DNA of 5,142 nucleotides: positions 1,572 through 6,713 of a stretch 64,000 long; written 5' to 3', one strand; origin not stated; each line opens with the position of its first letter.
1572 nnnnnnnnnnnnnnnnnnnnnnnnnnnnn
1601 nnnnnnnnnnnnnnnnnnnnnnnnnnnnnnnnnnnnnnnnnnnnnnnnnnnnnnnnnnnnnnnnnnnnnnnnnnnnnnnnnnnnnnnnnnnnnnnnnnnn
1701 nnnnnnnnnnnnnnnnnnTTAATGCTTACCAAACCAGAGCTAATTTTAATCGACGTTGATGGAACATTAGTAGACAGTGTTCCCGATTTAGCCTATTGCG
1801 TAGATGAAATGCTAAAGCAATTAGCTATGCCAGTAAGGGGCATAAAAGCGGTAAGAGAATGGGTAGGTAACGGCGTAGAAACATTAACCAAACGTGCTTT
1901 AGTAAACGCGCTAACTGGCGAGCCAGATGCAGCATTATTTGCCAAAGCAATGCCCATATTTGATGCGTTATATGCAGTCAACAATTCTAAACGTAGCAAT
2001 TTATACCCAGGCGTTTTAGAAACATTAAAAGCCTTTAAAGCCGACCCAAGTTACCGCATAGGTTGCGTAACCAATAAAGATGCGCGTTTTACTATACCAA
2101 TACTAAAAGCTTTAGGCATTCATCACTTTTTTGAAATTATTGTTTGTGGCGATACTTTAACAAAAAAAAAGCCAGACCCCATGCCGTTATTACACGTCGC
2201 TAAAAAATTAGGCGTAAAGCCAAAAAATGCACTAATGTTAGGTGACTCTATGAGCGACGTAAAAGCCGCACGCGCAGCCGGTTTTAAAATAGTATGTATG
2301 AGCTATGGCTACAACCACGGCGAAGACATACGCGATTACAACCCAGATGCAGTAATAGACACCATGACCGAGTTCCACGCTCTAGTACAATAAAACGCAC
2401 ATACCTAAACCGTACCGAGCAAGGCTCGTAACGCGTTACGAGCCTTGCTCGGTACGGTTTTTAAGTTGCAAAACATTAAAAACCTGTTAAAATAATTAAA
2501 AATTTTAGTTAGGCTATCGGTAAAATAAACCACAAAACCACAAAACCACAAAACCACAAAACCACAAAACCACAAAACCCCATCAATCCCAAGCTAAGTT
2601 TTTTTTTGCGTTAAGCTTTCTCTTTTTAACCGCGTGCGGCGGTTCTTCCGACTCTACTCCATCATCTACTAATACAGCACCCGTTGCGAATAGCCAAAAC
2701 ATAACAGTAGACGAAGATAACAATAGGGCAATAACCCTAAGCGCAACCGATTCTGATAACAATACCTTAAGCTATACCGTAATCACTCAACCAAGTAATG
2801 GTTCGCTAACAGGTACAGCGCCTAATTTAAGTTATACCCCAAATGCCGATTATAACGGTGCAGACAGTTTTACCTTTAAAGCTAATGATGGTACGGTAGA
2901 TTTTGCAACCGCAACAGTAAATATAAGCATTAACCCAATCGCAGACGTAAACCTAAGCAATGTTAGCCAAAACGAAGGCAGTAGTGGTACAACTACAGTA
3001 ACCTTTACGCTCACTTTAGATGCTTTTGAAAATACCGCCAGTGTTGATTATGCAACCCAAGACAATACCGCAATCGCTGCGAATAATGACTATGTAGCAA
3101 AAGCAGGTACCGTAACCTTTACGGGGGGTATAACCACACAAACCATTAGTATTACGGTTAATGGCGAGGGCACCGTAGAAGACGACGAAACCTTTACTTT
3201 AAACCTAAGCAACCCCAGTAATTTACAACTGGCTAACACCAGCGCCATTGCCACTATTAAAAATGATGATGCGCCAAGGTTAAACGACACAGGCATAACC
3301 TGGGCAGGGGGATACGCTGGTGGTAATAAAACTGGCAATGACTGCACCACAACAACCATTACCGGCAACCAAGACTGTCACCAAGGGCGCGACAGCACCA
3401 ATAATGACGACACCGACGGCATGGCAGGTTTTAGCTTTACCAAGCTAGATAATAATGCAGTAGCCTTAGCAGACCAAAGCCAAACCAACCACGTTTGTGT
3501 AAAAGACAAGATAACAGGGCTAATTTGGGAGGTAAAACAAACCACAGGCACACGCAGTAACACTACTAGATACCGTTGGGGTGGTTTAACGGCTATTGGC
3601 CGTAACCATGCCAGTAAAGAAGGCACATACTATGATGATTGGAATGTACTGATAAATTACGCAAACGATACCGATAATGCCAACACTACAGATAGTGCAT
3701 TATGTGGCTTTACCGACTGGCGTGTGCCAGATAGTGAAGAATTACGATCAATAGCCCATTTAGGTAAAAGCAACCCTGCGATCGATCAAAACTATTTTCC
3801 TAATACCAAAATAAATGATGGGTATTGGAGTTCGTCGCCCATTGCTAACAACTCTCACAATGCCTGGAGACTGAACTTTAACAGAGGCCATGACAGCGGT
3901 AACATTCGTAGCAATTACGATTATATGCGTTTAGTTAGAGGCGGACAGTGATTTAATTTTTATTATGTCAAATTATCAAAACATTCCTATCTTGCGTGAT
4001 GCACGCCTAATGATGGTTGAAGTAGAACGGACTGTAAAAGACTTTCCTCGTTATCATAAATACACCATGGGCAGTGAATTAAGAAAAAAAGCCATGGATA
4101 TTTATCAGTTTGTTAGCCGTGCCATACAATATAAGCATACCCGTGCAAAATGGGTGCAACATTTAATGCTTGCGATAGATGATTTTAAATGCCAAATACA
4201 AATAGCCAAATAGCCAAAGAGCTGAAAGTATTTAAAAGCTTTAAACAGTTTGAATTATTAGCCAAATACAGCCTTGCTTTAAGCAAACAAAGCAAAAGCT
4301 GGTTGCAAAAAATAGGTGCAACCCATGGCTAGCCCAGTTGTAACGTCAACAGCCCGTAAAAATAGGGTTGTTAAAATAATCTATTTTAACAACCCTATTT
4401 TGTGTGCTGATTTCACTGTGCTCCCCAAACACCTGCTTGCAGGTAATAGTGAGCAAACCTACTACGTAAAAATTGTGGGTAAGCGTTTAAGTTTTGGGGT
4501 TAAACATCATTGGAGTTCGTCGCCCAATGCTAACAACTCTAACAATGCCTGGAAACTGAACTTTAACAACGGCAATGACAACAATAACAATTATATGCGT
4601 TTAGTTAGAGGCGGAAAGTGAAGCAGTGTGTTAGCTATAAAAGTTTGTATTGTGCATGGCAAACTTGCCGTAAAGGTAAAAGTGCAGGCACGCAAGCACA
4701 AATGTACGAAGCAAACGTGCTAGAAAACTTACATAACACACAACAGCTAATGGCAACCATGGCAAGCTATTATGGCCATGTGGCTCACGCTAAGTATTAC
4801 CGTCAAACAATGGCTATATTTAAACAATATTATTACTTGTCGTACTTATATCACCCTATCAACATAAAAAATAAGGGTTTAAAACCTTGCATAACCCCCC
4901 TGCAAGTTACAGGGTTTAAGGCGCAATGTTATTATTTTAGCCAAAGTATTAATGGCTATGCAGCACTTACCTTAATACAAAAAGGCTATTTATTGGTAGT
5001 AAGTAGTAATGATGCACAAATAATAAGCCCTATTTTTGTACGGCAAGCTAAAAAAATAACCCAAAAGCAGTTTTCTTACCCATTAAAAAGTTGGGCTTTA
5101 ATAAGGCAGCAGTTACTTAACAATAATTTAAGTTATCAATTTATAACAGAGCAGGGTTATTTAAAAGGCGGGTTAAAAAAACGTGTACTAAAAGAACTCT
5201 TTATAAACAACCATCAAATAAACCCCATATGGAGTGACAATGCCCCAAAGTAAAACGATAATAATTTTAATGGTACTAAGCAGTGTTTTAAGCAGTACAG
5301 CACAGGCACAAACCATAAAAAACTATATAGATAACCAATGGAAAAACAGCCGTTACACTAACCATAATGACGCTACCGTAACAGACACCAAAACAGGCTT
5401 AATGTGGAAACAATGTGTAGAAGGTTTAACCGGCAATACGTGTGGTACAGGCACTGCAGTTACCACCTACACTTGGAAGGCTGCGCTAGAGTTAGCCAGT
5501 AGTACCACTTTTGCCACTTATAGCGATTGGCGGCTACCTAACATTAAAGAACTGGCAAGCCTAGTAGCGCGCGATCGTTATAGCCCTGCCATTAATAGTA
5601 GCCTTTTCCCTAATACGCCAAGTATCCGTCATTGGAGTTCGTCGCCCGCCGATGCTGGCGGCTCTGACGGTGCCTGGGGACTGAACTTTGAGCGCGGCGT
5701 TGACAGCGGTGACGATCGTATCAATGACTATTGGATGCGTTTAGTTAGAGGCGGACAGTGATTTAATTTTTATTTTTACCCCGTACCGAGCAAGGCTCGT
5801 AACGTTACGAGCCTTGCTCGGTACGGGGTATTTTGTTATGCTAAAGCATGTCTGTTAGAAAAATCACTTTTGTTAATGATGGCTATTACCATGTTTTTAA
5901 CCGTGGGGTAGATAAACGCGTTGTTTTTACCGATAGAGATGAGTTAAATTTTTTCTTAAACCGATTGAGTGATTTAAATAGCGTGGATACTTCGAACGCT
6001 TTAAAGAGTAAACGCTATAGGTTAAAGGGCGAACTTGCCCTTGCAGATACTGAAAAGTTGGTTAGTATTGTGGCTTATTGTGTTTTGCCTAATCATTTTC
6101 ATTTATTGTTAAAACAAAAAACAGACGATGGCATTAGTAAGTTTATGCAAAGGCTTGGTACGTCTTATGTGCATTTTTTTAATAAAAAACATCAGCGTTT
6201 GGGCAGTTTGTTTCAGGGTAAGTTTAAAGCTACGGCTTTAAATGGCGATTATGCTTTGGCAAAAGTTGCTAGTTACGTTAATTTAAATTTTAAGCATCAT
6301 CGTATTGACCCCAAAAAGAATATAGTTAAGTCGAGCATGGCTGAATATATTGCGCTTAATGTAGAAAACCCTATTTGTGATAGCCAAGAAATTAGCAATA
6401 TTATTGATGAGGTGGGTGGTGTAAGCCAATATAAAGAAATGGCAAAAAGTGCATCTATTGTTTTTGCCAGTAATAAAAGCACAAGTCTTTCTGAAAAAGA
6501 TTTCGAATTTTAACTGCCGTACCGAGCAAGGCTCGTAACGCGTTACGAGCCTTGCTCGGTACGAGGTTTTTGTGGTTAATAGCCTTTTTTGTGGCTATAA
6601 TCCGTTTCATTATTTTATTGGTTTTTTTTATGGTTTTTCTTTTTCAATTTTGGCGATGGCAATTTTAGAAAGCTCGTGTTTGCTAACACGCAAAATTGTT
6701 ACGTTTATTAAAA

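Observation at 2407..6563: DGR packaged with a RAYT transposase between REP palindromes (candidate REPtron-mobilised DGR)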

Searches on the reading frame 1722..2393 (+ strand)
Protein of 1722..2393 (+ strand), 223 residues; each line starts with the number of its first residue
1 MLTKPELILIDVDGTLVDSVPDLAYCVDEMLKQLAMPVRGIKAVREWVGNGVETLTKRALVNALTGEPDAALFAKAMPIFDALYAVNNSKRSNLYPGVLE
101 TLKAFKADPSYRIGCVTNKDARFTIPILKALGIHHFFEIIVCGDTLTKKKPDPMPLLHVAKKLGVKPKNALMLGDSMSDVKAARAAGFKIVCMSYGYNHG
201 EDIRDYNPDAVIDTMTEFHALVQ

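Call 6: search_protein_families(library=pfam, proteins=[window:1722-2393:+], max_evalue=0.01)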
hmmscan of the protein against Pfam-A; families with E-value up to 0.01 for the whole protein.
window:1722-2393:+ (223 aa): 5 families
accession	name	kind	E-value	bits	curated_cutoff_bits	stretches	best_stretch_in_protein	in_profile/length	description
PF13419.12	HAD_2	-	3.1e-33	115.8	23.8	1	8-191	1-176/178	Haloacid dehalogenase-like hydrolase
PF00702.32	Hydrolase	-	1.4e-31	110.8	26.4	1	7-187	3-191/191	haloacid dehalogenase-like hydrolase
PF13242.12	Hydrolase_like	-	3.3e-12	46.6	22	1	150-217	4-74/75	HAD-hyrolase-like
PF12710.13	HAD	-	9e-07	29.9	27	1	8-184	1-189/189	haloacid dehalogenase-like hydrolase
PF08282.18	Hydrolase_3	-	0.0087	16.3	20.9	0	156-189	192-225/255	haloacid dehalogenase-like hydrolase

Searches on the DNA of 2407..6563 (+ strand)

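Call 71: search_dna_similar(query=window:2407-6563:+, collection=plasmids, mode=distant, max_rows=10)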
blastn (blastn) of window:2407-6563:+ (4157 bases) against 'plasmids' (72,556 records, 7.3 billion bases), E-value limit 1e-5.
No match.

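Call 72: search_dna_similar(query=window:2407-6563:+, collection=phages, mode=distant, max_rows=10)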
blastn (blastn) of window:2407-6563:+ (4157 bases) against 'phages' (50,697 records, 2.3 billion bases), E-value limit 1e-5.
No match.

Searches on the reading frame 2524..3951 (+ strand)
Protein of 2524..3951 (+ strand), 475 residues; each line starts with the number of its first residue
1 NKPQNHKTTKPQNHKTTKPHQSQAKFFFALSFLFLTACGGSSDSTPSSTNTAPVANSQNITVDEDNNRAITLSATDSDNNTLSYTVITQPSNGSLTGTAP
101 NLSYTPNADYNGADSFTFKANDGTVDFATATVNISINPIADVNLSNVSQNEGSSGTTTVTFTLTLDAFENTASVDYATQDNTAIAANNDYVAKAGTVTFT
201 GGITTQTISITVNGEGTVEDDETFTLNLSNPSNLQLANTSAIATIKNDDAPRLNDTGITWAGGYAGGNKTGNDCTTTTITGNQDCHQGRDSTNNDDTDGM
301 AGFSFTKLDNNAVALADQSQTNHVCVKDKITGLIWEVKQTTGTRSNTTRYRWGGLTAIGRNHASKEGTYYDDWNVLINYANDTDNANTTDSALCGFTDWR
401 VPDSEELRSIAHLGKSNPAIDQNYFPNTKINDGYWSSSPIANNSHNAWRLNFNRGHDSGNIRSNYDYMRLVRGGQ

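Call 15: search_protein_families(library=pfam, proteins=[window:2524-3951:+], max_evalue=1)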
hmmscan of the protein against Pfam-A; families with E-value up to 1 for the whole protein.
window:2524-3951:+ (475 aa): 7 families
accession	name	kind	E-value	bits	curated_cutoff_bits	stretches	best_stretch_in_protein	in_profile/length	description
PF07603.17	Lcl_C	-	1.2e-26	93.7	34.9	1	325-472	2-117/117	Lcl C-terminal domain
PF17963.7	Big_9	-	2e-16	61.1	23.6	1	50-134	1-88/89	Bacterial Ig domain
PF03160.20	Calx-beta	-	9.7e-16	58.3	27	1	153-248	20-118/119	Calx-beta domain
PF17892.7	Cadherin_5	-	1.9e-11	44.1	26.5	1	49-137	1-98/98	Cadherin-like domain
PF16184.11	Cadherin_3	-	0.00086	19.7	25.5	1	58-99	7-54/106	Cadherin-like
PF18994.6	Prophage_tailD1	-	0.0049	17.5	23.6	1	142-209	15-81/84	Prophage endopeptidase tail N-terminal domain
PF11209.13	LmeA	-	0.025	15.1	27.3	1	120-235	53-165/217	LmeA-like phospholipid-binding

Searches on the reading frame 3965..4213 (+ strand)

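Call 6: search_protein_families(library=pfam, proteins=[window:3965-4213:+], max_evalue=0.01)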
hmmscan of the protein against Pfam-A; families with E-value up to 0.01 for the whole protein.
window:3965-4213:+ (82 aa): 0 families

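Call 68: search_protein_families(library=ncbifam, proteins=[window:3965-4213:+], max_evalue=0.01)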
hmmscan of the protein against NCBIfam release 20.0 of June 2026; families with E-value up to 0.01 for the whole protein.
window:3965-4213:+ (82 aa): 2 families
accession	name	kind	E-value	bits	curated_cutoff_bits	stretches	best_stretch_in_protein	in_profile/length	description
NF033474.1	DivGenRetAVD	equivalog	5.5e-05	23.4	80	1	9-81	3-74/104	diversity-generating retroelement protein Avd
NF008911.0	PRK12275.1-2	subfamily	0.00021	21.8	137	1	1-72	1-71/118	hypothetical protein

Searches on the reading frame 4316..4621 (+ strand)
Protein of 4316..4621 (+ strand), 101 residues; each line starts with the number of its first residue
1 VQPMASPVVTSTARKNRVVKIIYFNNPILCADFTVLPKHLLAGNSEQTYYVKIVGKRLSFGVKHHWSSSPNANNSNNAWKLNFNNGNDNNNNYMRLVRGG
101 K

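Call 6: search_protein_families(library=pfam, proteins=[window:4316-4621:+], max_evalue=0.01)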
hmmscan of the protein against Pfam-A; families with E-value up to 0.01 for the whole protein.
window:4316-4621:+ (101 aa): 1 family
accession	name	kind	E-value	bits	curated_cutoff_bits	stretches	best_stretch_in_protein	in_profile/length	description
PF07603.17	Lcl_C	-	5.8e-05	23.8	34.9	1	61-98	78-117/117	Lcl C-terminal domain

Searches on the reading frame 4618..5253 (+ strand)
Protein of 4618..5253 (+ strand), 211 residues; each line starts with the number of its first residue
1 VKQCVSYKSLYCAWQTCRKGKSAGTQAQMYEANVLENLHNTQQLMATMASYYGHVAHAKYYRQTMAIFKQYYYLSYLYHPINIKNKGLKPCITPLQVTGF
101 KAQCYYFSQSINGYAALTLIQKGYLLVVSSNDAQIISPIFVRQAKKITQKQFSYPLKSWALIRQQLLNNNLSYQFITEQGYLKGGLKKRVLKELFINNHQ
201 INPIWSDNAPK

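Call 6: search_protein_families(library=pfam, proteins=[window:4618-5253:+], max_evalue=0.01)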
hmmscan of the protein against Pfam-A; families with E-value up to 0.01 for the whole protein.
window:4618-5253:+ (211 aa): 0 families

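Call 68: search_protein_families(library=ncbifam, proteins=[window:4618-5253:+], max_evalue=0.01)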
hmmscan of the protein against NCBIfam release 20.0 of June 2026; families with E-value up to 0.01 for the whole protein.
window:4618-5253:+ (211 aa): 0 families
